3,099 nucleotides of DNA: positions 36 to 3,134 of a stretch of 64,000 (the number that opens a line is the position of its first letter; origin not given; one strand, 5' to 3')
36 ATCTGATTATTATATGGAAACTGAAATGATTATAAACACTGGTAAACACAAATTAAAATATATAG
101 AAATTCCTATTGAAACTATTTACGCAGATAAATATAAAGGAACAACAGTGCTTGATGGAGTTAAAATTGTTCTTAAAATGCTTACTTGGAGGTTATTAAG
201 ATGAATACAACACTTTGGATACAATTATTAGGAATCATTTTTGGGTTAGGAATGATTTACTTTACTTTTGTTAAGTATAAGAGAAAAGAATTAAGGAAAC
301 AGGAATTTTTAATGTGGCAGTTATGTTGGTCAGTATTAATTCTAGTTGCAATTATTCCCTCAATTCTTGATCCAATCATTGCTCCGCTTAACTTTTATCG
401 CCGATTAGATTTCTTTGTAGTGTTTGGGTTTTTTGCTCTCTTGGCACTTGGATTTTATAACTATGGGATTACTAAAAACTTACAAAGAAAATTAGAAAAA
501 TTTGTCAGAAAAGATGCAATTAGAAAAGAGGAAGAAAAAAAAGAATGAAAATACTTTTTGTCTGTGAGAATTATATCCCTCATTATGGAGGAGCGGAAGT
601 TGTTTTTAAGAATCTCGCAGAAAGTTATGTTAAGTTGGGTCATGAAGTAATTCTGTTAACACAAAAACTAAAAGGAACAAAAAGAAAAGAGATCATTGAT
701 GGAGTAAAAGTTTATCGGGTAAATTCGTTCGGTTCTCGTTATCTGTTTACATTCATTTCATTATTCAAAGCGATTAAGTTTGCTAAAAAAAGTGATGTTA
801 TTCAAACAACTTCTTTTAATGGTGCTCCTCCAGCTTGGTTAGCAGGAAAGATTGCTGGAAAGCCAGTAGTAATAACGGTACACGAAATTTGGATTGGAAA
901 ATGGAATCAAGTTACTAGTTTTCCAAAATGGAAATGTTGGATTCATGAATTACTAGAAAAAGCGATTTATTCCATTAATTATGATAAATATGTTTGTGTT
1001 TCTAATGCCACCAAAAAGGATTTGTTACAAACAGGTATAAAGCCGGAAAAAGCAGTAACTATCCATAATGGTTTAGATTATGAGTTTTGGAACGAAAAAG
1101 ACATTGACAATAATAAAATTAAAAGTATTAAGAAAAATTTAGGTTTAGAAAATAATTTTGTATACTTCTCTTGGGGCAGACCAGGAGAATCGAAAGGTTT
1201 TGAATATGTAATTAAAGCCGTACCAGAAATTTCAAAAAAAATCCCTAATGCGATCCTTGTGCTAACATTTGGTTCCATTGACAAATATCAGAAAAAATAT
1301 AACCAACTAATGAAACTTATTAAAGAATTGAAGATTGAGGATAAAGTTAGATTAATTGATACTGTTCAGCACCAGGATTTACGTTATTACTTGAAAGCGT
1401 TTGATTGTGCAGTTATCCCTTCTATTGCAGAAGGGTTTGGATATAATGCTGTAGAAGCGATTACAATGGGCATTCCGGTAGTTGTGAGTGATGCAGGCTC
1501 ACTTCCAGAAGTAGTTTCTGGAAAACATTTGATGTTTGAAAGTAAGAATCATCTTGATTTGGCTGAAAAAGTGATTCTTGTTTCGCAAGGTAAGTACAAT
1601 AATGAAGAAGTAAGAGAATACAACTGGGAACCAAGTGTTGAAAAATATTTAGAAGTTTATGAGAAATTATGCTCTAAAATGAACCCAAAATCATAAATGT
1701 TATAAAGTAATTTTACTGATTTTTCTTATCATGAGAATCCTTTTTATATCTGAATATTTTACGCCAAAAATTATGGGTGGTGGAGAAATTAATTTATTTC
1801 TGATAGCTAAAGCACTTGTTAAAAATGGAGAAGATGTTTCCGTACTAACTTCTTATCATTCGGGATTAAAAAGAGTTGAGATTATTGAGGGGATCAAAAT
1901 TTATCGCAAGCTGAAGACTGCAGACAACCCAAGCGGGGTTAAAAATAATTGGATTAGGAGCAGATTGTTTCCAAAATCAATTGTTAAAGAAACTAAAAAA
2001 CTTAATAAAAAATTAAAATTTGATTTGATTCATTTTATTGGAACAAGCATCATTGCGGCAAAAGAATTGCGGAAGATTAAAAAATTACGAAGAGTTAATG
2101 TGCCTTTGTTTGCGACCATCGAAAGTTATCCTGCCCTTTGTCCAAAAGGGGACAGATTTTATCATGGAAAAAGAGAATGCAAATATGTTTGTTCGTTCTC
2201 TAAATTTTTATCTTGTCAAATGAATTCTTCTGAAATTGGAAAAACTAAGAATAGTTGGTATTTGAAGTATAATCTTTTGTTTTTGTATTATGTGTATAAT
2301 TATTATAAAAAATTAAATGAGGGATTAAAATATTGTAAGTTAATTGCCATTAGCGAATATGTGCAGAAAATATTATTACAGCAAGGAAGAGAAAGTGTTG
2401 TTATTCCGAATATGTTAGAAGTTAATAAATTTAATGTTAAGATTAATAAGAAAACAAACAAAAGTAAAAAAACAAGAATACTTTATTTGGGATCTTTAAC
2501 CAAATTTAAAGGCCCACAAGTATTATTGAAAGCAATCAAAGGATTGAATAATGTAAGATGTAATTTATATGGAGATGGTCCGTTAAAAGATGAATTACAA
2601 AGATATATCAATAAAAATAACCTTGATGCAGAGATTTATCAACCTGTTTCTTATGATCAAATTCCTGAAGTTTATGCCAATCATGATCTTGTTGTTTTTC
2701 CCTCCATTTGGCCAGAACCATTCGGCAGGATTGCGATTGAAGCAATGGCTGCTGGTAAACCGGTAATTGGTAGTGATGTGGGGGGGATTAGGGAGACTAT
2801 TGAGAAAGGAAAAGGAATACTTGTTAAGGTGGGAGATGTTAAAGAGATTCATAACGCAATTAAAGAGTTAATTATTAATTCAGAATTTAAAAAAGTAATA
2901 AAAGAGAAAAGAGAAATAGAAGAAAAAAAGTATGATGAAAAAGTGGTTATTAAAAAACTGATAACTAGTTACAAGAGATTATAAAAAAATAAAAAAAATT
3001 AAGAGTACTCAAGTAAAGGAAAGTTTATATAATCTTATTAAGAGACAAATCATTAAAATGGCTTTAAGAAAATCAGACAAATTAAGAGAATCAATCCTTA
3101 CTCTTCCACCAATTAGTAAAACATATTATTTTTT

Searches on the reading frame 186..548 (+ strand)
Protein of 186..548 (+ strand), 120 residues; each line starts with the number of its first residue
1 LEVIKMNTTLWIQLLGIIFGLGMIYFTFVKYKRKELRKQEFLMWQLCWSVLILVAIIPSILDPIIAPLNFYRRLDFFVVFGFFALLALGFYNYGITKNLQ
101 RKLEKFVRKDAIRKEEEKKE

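Call 20: search_protein_families(library=pfam, proteins=[window:186-548:+], max_evalue=0.001)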
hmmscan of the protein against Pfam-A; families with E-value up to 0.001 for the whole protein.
window:186-548:+ (120 aa): 1 family
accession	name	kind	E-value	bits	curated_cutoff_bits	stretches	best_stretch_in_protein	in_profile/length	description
PF10066.14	DUF2304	-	8.3e-21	74.7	25.5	1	11-116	1-106/106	Uncharacterized conserved protein (DUF2304)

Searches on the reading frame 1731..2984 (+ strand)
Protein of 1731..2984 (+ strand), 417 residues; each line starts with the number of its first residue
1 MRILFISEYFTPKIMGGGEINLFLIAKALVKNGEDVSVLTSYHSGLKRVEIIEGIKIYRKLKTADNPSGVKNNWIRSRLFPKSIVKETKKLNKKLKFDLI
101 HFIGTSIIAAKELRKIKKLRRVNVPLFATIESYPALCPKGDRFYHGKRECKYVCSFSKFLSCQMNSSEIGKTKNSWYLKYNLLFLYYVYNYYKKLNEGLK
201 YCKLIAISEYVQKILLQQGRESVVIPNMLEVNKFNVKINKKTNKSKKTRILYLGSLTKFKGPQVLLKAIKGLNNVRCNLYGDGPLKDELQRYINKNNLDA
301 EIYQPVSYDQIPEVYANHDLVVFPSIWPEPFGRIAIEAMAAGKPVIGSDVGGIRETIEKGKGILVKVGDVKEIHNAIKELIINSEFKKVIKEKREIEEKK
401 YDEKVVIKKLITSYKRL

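Call 3: search_protein_families(library=pfam, proteins=[window:1731-2984:+], max_evalue=0.01)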
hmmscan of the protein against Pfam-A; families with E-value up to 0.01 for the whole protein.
window:1731-2984:+ (417 aa): 5 families
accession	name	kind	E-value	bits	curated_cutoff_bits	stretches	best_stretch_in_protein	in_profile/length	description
PF00534.26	Glycos_transf_1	-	2.4e-35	122.1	26.4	1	239-393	7-168/172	Glycosyl transferases group 1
PF13692.12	Glyco_trans_1_4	-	1.9e-28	99.9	27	1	248-381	2-140/142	Glycosyl transferases group 1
PF13439.12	Glyco_transf_4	-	1.9e-07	31.7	28.5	1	15-229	1-166/170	Glycosyltransferase Family 4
PF13524.12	Glyco_trans_1_2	-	5.5e-05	23.6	25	1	264-387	4-118/144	Glycosyl transferase-like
PF20706.3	GT4-conflict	-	0.00015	21.3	26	1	307-359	271-322/385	Family 4 Glycosyltransferase in conflict systems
